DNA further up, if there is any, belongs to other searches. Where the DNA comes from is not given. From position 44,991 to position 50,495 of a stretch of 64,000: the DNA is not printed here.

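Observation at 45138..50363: Orphan TpsA-Hint polymorphic toxin with no partner transporter or immunity gene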

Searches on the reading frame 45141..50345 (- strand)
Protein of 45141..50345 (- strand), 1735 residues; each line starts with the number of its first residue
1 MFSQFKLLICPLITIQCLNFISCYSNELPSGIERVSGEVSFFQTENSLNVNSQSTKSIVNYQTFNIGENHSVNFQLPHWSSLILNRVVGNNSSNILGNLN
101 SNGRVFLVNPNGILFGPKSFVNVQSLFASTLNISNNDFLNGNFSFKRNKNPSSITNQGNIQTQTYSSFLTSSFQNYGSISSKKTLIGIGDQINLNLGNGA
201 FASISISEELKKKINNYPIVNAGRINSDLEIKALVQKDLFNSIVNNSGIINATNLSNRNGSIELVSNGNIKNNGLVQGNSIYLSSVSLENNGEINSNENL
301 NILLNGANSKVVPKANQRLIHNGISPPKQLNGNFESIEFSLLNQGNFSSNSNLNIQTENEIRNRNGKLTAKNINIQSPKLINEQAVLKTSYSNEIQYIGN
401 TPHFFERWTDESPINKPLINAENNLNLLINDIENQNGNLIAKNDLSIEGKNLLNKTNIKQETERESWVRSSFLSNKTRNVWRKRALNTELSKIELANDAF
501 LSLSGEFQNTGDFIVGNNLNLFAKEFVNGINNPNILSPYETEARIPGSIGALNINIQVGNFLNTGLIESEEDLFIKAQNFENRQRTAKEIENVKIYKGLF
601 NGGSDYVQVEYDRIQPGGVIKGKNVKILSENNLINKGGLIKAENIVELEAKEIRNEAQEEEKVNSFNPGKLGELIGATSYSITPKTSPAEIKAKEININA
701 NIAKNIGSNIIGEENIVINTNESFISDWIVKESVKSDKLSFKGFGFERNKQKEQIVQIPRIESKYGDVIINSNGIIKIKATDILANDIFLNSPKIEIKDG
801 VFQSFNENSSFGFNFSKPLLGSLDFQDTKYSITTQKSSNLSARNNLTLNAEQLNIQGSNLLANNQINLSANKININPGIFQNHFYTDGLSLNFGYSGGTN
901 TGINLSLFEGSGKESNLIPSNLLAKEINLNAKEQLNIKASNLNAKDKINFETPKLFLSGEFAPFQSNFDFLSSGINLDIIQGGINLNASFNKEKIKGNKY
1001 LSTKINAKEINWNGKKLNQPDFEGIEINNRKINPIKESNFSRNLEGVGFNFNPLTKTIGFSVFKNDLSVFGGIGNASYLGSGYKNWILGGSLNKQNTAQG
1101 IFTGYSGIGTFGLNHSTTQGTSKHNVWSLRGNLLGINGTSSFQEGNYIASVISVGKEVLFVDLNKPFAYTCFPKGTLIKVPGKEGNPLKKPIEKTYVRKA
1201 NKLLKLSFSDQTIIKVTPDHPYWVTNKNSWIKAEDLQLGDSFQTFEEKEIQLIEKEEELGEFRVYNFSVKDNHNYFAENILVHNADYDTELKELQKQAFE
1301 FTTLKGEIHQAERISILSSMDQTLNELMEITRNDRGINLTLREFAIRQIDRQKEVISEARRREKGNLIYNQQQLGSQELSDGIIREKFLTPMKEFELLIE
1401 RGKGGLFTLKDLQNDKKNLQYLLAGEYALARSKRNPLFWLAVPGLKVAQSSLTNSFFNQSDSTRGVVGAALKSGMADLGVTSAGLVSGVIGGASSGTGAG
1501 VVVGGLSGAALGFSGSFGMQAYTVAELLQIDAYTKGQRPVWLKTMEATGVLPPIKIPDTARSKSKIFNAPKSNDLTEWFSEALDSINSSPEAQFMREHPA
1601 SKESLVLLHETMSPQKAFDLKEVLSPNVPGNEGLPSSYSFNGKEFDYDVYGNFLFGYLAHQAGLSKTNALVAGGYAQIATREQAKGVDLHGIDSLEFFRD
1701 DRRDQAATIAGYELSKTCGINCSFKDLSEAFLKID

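Call 6: search_protein_families(library=pfam, proteins=[window:45141-50345:-], max_evalue=1)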
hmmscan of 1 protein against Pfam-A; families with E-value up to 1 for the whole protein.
window:45141-50345:- (1735 aa): 4 families
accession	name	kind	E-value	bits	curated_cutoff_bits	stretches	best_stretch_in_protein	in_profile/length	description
PF05860.19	TPS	-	1.3e-26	94.4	33.5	1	43-274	18-248/252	TPS secretion domain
PF07591.16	PT-HINT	-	3.3e-11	44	27.7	1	1189-1284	32-136/137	Pretoxin HINT domain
PF15607.11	Ntox44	-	1.8e-09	38.4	24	1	1615-1714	9-101/104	Bacterial toxin 44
PF14890.11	Intein_splicing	-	1.7e-07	31.6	35.8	2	1193-1242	39-92/155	Intein splicing domain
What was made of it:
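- The TpsA plus C-terminal toxin layout (call 6).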

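Call 7: search_protein_families(library=ncbifam, proteins=[window:45141-50345:-], max_evalue=1)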
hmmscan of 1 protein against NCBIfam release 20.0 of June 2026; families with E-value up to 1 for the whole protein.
window:45141-50345:- (1735 aa): 4 families
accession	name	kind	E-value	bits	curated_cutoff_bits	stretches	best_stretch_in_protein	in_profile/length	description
TIGR01901.1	adhes_NPXG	domain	5.8e-22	77.4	29.1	1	59-134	2-79/79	filamentous hemagglutinin N-terminal domain-containing protein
NF011302.0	PRK14714.1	equivalog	2e-05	22.3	1791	1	1183-1289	988-1105/1350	DNA-directed DNA polymerase II large subunit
TIGR01443.1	intein_Cterm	domain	0.00083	19.5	15.6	1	1264-1284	2-23/24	intein C-terminal splicing region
TIGR01445.1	intein_Nterm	domain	0.048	14.6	24.5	0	1188-1221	45-80/83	intein N-terminal splicing region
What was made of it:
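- All three Pfam domains score above their gathering thresholds (calls 6, 7).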

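Call 12: find_homologous_proteins(query=window:45141-50345:-, max_evalue=0.00001)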
Query window:45141-50345:- (1735 aa): 492 proteins with E <= 0.00001 among 8000 candidates; the best 120 are listed.
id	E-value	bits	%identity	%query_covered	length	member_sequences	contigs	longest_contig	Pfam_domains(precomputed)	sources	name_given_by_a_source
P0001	0.0e+0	3804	100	100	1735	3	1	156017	PF07591.16,PF15607.12,PF05860.20,PF14890.12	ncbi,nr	ncbi:MAG: filamentous hemagglutinin N-terminal domain-containing protein [Candidatus Caenarcaniphila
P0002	2.2e-112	395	35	31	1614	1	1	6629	PF13332.13,PF15524.12,PF05860.20,PF05594.21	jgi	jgi:filamentous hemagglutinin family protein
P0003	4.6e-109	384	32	29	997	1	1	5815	PF05860.20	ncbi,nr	ncbi:MAG: filamentous hemagglutinin N-terminal domain-containing protein, partial [Candidatus Caenar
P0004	4.7e-69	251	30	21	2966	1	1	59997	PF05342.20,PF13018.12,PF05860.20,PF18657.7,PF07581.18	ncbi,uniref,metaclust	ncbi:two-partner secretion domain-containing protein, partial [Thiomicrospira microaerophila]|uniref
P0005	5.0e-52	195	43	15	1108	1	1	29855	PF05860.20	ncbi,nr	ncbi:MAG: filamentous hemagglutinin N-terminal domain-containing protein [Candidatus Caenarcaniphila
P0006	1.8e-48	183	38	15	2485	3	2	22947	PF05860.20,PF18657.7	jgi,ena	-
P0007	3.4e-48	182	36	15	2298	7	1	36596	PF05860.20,PF18657.7,PF07581.18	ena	-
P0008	9.7e-48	181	35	17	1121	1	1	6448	PF05860.20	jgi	jgi:filamentous hemagglutinin family protein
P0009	3.8e-47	179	39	14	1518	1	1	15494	PF05860.20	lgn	-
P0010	3.1e-46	176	36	18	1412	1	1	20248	PF05860.20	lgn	-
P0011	3.1e-44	169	31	16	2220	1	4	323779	PF05860.20,PF18657.7,PF07581.18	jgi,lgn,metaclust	metaclust:\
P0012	4.1e-44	168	40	16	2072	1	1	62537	PF05860.20,PF18676.7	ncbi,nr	ncbi:MAG: filamentous hemagglutinin N-terminal domain-containing protein [Cyanobacteria bacterium]|n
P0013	1.8e-43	166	42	14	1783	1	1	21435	PF10282.16,PF25174.2,PF05860.20,PF23381.2,PF13385.14,PF21783.3,PF02239.23,PF02210.32,PF23414.2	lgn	-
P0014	2.0e-43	166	38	13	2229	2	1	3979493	PF05860.20,PF18657.7,PF07581.18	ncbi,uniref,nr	ncbi:two-partner secretion domain-containing protein [Methylosinus sp. LW4]|uniref:two-partner secre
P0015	3.6e-43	165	42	16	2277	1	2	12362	PF05860.20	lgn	-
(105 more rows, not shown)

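Call 14: find_encoding_contigs(protein=P0001, flank=10000, max_places=5)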
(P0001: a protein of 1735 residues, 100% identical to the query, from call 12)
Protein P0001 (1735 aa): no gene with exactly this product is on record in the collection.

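Call 15: find_encoding_contigs(protein=P0005, flank=10000, max_places=3)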
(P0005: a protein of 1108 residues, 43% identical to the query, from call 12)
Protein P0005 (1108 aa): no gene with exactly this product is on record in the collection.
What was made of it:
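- On TpsA exoprotein (type Vb / two-partner secretion): The MAG's other contigs could not be reached (calls 14, 15).
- Tried and rejected: Retrieving the MAG's own contigs: P0001 and P0005 are not on record for contig look-up (calls 14, 15).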

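Call 16: find_encoding_contigs(protein=P0002, flank=10000, max_places=3)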
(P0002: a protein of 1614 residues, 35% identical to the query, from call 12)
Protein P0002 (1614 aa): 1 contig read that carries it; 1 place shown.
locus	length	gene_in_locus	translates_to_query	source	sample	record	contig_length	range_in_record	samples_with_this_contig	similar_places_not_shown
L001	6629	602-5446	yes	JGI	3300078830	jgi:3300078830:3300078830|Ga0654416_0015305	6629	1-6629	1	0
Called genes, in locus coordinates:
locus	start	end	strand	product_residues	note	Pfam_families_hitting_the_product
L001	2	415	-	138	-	?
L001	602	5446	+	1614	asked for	PF05860:TPS, PF05594:Fil_haemagg (weak), PF13332:Fil_haemagg_2, PF15524:Ntox17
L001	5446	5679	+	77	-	-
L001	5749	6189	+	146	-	-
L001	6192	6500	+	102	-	-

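Call 17: find_encoding_contigs(protein=P0003, flank=10000, max_places=3)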
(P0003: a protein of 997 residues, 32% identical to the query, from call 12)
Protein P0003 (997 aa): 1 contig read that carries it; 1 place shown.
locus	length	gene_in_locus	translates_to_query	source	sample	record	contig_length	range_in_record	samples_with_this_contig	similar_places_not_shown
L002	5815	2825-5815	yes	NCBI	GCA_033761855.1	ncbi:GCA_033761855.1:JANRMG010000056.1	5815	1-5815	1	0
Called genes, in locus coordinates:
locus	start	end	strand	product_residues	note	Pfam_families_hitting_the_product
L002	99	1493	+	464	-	PF00140:Sigma70_r1_2, PF04542:Sigma70_r2, PF04539:Sigma70_r3, PF04545:Sigma70_r4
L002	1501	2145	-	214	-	-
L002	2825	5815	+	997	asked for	PF05860:TPS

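Call 19: find_encoding_contigs(protein=P0012, flank=10000, max_places=2)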
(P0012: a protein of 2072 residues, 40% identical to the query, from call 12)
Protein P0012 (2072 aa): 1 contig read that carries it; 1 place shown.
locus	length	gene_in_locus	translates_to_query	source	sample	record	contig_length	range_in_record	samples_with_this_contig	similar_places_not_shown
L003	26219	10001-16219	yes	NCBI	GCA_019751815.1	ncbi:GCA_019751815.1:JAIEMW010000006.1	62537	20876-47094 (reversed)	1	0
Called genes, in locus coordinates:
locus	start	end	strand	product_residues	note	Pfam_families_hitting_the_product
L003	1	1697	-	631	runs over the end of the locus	PF08323:Glyco_transf_5, PF00534:Glycos_transf_1, PF13692:Glyco_trans_1_4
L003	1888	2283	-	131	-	PF01638:HxlR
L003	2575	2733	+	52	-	-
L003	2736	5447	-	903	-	-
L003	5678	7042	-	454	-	PF00483:NTP_transferase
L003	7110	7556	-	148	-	-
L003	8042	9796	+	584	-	PF08479:POTRA_2, PF03865:ShlB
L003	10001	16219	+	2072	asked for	PF05860:TPS, PF18676:MBG_2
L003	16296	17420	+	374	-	PF00070:Pyr_redox (weak), PF00890:FAD_binding_2 (weak), PF01266:DAO, PF01494:FAD_binding_3, PF03486:HI0933_like (weak), PF07992:Pyr_redox_2, PF12831:FAD_oxidored (weak), PF13450:NAD_binding_8, +1 more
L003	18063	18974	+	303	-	PF07751:Abi_2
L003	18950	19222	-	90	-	-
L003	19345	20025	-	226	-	-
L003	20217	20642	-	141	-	-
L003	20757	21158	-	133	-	PF00903:Glyoxalase, PF13669:Glyoxalase_4, PF18029:Glyoxalase_6 (weak)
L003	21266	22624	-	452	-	PF12838:Fer4_7 (faint), PF13237:Fer4_10 (faint), PF13484:Fer4_16 (faint), PF02036:SCP2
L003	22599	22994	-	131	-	PF07883:Cupin_2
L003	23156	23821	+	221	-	PF00440:TetR_N, PF16925:TetR_C_13, PF21993:TetR_C_13_2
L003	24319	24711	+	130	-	-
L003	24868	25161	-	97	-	-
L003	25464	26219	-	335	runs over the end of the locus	PF00574:CLP_protease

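Call 20: list_cluster_members(proteins=[P0001, P0005, P0003])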
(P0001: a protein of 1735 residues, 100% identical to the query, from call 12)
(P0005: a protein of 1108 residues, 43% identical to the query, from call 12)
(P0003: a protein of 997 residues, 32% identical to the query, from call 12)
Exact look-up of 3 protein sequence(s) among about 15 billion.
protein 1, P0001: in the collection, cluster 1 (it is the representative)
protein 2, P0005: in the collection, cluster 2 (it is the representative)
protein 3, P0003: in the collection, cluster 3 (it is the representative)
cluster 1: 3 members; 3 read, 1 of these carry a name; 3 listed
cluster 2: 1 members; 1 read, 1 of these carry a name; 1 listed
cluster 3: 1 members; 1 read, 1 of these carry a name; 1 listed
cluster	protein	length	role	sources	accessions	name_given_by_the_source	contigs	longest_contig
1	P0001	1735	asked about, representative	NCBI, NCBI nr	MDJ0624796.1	MAG: filamentous hemagglutinin N-terminal domain-containing protein [Candidatus ... | filamentous hemagglutinin N-terminal domain-containing protein [Candidatus ...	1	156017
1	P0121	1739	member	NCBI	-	-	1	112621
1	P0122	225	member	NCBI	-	-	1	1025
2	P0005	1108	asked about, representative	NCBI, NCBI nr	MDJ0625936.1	MAG: filamentous hemagglutinin N-terminal domain-containing protein [Candidatus ... | filamentous hemagglutinin N-terminal domain-containing protein [Candidatus ...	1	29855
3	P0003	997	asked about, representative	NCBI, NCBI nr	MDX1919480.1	MAG: filamentous hemagglutinin N-terminal domain-containing protein, partial [Candidatus ... | filamentous hemagglutinin N-terminal domain-containing protein [Candidatus ...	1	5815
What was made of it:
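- Checked: The likely true start is ATG 50345, which gives 1735 aa, identical to NCBI MDJ0624796.1 'filamentous hemagglutinin N-terminal domain-containing protein [Candidatus Caenarcaniphilales]' (calls 12, 20).
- For TpsB in trans: P0005 has an accession about 1,140 away from P0001's (call 20).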

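Call 24: find_homologous_proteins(query=L003:8042-9793:+, max_evalue=0.00001)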
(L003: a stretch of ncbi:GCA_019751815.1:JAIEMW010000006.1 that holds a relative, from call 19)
Query L003:8042-9793:+ (584 aa): 15 proteins with E <= 0.00001 among 8000 candidates.
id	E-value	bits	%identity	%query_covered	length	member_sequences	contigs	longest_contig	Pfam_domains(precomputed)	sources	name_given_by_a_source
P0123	0.0e+0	1341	100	100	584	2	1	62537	PF08479.17,PF03865.20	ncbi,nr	ncbi:MAG: hypothetical protein K2X01_11800 [Cyanobacteria bacterium]|nr:hypothetical protein [Cyanob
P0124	3.0e-178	612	50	95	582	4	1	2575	PF08479.17,PF07244.21,PF03865.20,PF01103.30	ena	-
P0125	9.7e-170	584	48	96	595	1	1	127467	PF08479.17,PF03865.20,PF01103.30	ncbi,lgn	ncbi:MAG: ShlB/FhaC/HecB family hemolysin secretion/activation protein [Candidatus Melainabacteria b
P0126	1.4e-169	583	48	95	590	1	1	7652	PF08479.17,PF03865.20,PF01103.30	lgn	-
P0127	1.1e-163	564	48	96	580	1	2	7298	PF08479.17,PF03865.20,PF01103.30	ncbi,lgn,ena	-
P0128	1.4e-137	478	41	99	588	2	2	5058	PF08479.17,PF03865.20,PF01103.30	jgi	-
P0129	1.9e-128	448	42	96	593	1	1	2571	PF08479.17,PF07244.21,PF03865.20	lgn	-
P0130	2.0e-128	448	41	96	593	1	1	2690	PF08479.17,PF07244.21,PF03865.20,PF01103.30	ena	-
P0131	2.8e-109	384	36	96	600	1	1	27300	PF08479.17,PF07244.21,PF03865.20,PF01103.30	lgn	-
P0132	3.0e-108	381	35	97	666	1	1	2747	PF08479.17,PF03865.20,PF01103.30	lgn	-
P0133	1.0e-20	92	27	73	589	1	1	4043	PF08479.17,PF03865.20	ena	-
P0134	7.8e-19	86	26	80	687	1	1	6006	PF08479.17,PF03865.20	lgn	-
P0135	1.9e-10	58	23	85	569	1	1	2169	PF08479.17,PF17287.8,PF03865.20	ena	-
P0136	2.3e-6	45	22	78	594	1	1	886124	PF08479.17,PF03865.20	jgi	jgi:hemolysin activation/secretion protein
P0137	2.4e-6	44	22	78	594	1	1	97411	PF08479.17,PF03865.20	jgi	jgi:hemolysin activation/secretion protein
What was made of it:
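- Tried and rejected: The single-sequence TpsB protein search gave only 15 hits (call 24).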
